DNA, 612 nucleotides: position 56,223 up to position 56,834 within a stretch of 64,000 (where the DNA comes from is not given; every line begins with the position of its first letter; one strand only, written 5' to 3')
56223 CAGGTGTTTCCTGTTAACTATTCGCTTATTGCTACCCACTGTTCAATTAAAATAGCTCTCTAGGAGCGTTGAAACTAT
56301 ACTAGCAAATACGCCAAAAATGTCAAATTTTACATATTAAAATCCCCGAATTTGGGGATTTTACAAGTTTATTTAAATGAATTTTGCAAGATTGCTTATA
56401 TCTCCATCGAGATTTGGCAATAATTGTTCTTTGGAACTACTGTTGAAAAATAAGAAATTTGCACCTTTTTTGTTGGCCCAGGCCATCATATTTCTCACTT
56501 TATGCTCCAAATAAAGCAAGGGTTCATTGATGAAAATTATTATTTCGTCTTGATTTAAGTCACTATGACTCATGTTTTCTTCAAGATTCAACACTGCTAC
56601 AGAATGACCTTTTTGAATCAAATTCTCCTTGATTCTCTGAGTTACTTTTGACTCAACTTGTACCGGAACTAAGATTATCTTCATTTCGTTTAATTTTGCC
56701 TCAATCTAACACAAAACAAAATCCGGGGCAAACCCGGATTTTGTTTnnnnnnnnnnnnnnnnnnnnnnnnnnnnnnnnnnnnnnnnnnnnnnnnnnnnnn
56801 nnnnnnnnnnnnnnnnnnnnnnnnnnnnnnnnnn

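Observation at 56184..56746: Second interruption of the ribosomal cluster: 103-aa alpha/beta protein with its own terminator between rplB and rpsS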

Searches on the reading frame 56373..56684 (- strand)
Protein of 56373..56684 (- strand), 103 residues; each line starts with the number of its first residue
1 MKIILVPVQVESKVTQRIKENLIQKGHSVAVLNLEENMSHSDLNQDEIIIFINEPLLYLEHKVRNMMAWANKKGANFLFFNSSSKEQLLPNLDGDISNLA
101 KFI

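Call 3: search_protein_families(library=pfam, proteins=[window:56373-56684:-], max_evalue=10)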
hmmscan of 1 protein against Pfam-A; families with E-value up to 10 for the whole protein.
window:56373-56684:- (103 aa): 4 families
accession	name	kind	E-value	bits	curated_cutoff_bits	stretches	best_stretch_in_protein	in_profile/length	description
PF09960.14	DUF2194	-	0.0016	17.3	30.4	1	10-89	49-127/582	Uncharacterised protein conserved in bacteria (DUF2194)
PF18030.7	Rimk_N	-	0.026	15.3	26.4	1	1-40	1-40/94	RimK PreATP-grasp domain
PF11068.13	YlqD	-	0.052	14.3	27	1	4-47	3-45/131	YlqD protein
PF06283.17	ThuA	-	0.086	13.5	33.4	1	14-84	19-89/209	Trehalose utilisation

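Call 4: search_protein_families(library=ncbifam, proteins=[window:56373-56684:-], max_evalue=10)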
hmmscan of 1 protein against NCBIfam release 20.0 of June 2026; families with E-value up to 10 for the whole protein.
window:56373-56684:- (103 aa): 0 families

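Call 7: find_homologous_proteins(query=window:56373-56684:-, max_evalue=0.01)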
Query window:56373-56684:- (103 aa): 1 proteins with E <= 0.01 among 2 candidates.
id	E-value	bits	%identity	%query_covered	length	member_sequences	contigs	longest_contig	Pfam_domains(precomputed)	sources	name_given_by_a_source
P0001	4.8e-59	214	100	100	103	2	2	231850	-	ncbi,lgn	-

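Call 8: search_protein_families(library=padloc, proteins=[window:56373-56684:-], max_evalue=10)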
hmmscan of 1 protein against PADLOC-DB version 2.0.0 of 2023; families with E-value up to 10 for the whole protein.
window:56373-56684:- (103 aa): 0 families

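Call 9: search_solved_structures(query=window:56373-56684:-, max_evalue=10)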
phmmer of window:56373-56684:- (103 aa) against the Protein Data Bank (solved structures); distinct sequences matched with E-value up to 10: 2.
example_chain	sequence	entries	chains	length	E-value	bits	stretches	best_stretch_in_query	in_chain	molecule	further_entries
3rkl_A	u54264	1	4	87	0.72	13.1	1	12-40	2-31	STIV-A81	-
5e16_A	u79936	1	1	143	0.8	12.9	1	31-84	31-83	CGMP-dependent protein kinase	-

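Call 12: find_encoding_contigs(protein=P0001, flank=10000)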
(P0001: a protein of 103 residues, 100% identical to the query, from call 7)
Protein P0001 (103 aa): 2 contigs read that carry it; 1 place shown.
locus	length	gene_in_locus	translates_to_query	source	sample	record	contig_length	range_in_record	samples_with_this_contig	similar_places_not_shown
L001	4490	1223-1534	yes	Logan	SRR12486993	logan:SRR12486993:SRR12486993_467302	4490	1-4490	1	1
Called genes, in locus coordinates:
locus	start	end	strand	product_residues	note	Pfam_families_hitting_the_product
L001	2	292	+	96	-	?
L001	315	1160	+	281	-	PF00181:Ribosomal_L2_N, PF03947:Ribosomal_L2_C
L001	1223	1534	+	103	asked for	-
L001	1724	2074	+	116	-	PF00203:Ribosomal_S19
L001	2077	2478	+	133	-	PF00237:Ribosomal_L22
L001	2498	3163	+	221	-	PF07650:KH_2, PF00189:Ribosomal_S3_C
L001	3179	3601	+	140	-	PF00252:Ribosomal_L16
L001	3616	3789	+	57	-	PF00831:Ribosomal_L29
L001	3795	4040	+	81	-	PF00366:Ribosomal_S17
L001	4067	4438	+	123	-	PF00238:Ribosomal_L14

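Call 19: predict_structure(protein=window:56373-56684:-)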
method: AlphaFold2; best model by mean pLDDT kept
length: 103 residues; sequences in the alignment: 1
mean_pLDDT: 64.1   pTM: 0.55
mean pLDDT of the five models: 64.1, 63.4, 61.9, 59.1, 51.9
residues with pLDDT >= 90: 0; 70-90: 44; 50-70: 38; < 50: 21
segments of 3 or more residues with pLDDT < 50: 84-103
pLDDT, mean of each block of 10 residues (from residue 1): 72 75 81 62 68 59 70 69 46 44 47
secondary structure, 60 per line:
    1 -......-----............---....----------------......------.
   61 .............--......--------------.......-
elements in order: E2-7 H13-24 E28-31 E48-53 H60-73 E76-81 H96-102

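Call 47: search_dna_similar(query=window:56373-56684:-, collection=phages, mode=protein, max_evalue=1)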
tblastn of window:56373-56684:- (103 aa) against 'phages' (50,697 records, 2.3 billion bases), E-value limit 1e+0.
Records with a match: 1; places in all: 1; records where one place covers at least 80% of the query: 0.
Best place of each record, by identity: <60% 1.
By first word of the organism name: Erwinia 1.
By host as written in the record: Erwinia aphidicola W09_2 1.
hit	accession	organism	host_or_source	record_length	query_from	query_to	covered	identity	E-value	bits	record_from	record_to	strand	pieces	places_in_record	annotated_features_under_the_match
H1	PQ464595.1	Erwinia phage Kaldavass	Erwinia aphidicola W09_2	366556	42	84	42%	34.9%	9e-1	34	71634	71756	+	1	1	hypothetical protein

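Call 48: search_dna_similar(query=window:56373-56684:-, collection=plasmids, mode=protein, max_evalue=1)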
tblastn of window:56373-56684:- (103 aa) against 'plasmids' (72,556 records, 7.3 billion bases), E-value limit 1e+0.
No match.

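Call 60: search_protein_representatives(protein=window:56373-56684:-)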
Query: 103 residues. Proteins with E-value up to 0.001 (for the whole library): 4; up to 1e-10: 4; up to 1e-30: 1. The best 4 are listed.
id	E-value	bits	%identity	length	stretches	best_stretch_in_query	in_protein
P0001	1.5e-59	213.8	100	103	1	1-103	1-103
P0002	1.4e-17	79.4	42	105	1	1-102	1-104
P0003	1.9e-17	79.0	45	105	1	1-103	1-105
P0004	2.0e-15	72.6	37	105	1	1-102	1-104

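Call 63: find_homologous_proteins(query=A3, max_evalue=0.01)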
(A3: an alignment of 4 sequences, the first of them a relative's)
Query A3 (4 sequences) (103 aa, profile of the alignment): 6 proteins with E <= 0.01 among 190 candidates.
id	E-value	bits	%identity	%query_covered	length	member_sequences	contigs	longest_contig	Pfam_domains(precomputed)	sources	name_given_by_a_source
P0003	5.1e-46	173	44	100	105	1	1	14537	-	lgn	-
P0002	3.7e-45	170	41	99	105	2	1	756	-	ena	-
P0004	2.1e-44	168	36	100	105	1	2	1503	-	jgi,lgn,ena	-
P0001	1.6e-43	165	100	100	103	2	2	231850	-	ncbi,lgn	-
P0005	2.8e-41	158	45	99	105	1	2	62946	-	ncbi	-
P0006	8.3e-41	156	46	99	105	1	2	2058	-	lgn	-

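Call 64: find_encoding_contigs(protein=P0005, flank=6000, max_places=3)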
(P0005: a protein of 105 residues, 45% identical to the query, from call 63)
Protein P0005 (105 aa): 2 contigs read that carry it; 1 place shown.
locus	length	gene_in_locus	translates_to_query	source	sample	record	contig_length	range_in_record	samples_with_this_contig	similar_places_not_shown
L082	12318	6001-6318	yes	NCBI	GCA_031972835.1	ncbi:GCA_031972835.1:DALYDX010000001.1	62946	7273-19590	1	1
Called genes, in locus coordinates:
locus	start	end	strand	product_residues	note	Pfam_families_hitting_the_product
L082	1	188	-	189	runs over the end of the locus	PF07566:DUF1543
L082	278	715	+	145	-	-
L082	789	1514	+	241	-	PF05368:NmrA, PF00106:adh_short, PF01370:Epimerase (weak), PF13460:NAD_binding_10, PF13561:adh_short_C2 (weak)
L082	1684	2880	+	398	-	PF00009:GTP_EFTU, PF03144:GTP_EFTU_D2, PF03143:GTP_EFTU_D3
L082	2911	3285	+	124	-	PF00338:Ribosomal_S10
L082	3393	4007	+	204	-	PF00297:Ribosomal_L3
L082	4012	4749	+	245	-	PF00573:Ribosomal_L4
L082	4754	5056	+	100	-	PF00276:Ribosomal_L23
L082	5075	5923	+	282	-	PF00181:Ribosomal_L2_N, PF03947:Ribosomal_L2_C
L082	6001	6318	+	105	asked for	-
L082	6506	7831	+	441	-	-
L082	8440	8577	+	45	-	-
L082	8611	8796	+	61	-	-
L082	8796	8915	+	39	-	-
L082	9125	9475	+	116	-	PF00203:Ribosomal_S19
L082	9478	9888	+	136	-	PF00237:Ribosomal_L22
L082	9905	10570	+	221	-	PF07650:KH_2, PF00189:Ribosomal_S3_C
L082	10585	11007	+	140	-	PF00252:Ribosomal_L16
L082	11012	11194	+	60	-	PF00831:Ribosomal_L29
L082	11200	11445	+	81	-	PF00366:Ribosomal_S17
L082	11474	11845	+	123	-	PF00238:Ribosomal_L14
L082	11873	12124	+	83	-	PF22682:Ribosomal_uL24m-like (weak), PF00467:KOW, PF17136:ribosomal_L24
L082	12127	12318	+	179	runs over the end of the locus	PF00281:Ribosomal_L5, PF00673:Ribosomal_L5_C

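Call 65: find_encoding_contigs(protein=P0003, flank=6000, max_places=3)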
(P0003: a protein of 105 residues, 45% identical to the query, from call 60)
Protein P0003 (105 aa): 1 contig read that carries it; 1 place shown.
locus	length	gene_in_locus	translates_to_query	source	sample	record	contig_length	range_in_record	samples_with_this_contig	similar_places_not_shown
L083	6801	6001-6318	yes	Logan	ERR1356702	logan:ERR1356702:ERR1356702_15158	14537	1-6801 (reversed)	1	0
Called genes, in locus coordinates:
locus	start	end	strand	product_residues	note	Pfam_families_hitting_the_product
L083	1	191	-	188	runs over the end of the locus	PF07566:DUF1543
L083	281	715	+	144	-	-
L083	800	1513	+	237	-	PF00106:adh_short, PF01370:Epimerase (weak), PF05368:NmrA, PF13460:NAD_binding_10, PF13561:adh_short_C2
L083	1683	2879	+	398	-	PF00009:GTP_EFTU, PF03144:GTP_EFTU_D2, PF03143:GTP_EFTU_D3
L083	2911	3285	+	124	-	PF00338:Ribosomal_S10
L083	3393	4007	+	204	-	PF00297:Ribosomal_L3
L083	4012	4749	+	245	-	PF00573:Ribosomal_L4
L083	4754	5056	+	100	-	PF00276:Ribosomal_L23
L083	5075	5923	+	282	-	PF00181:Ribosomal_L2_N, PF03947:Ribosomal_L2_C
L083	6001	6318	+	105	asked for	-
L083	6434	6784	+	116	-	PF00203:Ribosomal_S19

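Call 66: find_encoding_contigs(protein=P0006, flank=3000, max_places=3)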
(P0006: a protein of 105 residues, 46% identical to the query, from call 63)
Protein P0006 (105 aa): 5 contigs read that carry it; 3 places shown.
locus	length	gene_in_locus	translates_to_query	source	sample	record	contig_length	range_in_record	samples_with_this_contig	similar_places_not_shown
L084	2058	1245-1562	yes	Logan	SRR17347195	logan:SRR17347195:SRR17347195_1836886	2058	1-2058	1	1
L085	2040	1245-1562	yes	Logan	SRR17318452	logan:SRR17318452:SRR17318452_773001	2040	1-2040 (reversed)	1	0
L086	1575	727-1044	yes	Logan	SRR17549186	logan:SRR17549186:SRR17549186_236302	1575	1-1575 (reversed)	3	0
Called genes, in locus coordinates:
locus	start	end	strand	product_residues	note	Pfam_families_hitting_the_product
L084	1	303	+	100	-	?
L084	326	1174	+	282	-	PF00181:Ribosomal_L2_N, PF03947:Ribosomal_L2_C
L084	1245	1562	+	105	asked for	-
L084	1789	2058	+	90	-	?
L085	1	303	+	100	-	?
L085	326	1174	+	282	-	PF00181:Ribosomal_L2_N, PF03947:Ribosomal_L2_C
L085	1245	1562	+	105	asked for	-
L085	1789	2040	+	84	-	?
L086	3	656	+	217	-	?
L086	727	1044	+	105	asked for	-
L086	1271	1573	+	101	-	?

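Call 67: find_encoding_contigs(protein=P0004, flank=3000, max_places=3)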
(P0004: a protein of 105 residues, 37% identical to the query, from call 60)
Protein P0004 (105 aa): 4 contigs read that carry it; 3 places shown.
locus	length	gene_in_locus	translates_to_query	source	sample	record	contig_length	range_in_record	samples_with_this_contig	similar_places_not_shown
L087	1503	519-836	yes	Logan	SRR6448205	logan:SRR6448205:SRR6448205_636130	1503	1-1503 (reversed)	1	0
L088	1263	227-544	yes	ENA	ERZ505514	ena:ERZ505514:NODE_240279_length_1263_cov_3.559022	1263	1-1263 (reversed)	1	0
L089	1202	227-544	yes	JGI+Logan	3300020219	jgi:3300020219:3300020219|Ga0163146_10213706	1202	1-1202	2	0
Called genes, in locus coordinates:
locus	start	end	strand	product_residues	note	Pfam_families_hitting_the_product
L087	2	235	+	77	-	?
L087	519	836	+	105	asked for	-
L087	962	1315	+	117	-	PF00203:Ribosomal_S19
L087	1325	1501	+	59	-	?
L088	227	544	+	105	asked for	-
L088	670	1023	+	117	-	PF00203:Ribosomal_S19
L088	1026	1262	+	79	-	?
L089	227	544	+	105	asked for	-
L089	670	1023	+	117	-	PF00203:Ribosomal_S19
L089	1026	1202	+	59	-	?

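Call 71: search_solved_structures(query=A4, max_evalue=10)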
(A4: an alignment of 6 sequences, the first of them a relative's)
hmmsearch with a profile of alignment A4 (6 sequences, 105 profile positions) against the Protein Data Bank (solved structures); distinct sequences matched with E-value up to 10: 12.
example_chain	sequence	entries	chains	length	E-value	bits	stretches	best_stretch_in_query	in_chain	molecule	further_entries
7ue2_A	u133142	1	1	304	0.017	18.5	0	9-61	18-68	RPB_PLP3_R6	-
1zj6_A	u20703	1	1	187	0.17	15.3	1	28-102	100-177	ADP-ribosylation factor-like protein 5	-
1z6y_A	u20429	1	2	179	0.17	15.3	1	28-101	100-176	ADP-ribosylation factor-like protein 5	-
9vj8_A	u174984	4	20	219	0.2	15.1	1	39-87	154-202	Type II-A CRISPR-associated protein Csn2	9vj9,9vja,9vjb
2h16_A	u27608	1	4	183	0.3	14.5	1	28-92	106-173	ADP-ribosylation factor-like protein 5A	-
4nez_A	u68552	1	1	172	0.31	14.4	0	45-74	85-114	Engineered protein OR276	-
3s5u_A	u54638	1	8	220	0.34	14.3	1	39-87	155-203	Putative uncharacterized protein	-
4ney_A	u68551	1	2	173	0.36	14.3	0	45-74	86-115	Engineered protein OR277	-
2h17_A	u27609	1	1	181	0.4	14.1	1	28-78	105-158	ADP-ribosylation factor-like protein 5A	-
4hhu_A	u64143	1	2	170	0.5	13.8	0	47-76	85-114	OR280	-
1yzg_A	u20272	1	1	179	1.1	12.7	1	33-56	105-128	ADP-ribosylation factor-like 8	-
8i3f_B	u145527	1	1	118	1.1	12.7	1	47-93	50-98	RCO1 isoform 1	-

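Call 72: search_protein_families(library=pfam, alignment_id=A4, max_evalue=1)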
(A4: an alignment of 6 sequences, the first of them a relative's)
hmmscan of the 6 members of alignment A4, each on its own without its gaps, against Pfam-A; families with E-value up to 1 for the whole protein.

A. member 1, P0001 (103 aa): 4 families
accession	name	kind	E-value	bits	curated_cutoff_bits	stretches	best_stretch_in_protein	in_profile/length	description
PF09960.14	DUF2194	-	0.0016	17.3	30.4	1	10-89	49-127/582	Uncharacterised protein conserved in bacteria (DUF2194)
PF18030.7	Rimk_N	-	0.026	15.3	26.4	1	1-40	1-40/94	RimK PreATP-grasp domain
PF11068.13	YlqD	-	0.052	14.3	27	1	4-47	3-45/131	YlqD protein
PF06283.17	ThuA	-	0.086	13.5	33.4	1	14-84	19-89/209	Trehalose utilisation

B. families by the number of members that match (of 6 scanned): 5 families
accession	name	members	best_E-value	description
PF09960.14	DUF2194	1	0.0016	Uncharacterised protein conserved in bacteria (DUF2194)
PF18030.7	Rimk_N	1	0.026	RimK PreATP-grasp domain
PF11068.13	YlqD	1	0.052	YlqD protein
PF06283.17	ThuA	1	0.086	Trehalose utilisation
PF09153.16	MGMT_N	1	0.093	Methylated DNA-protein cysteine methyltransferase, N-terminal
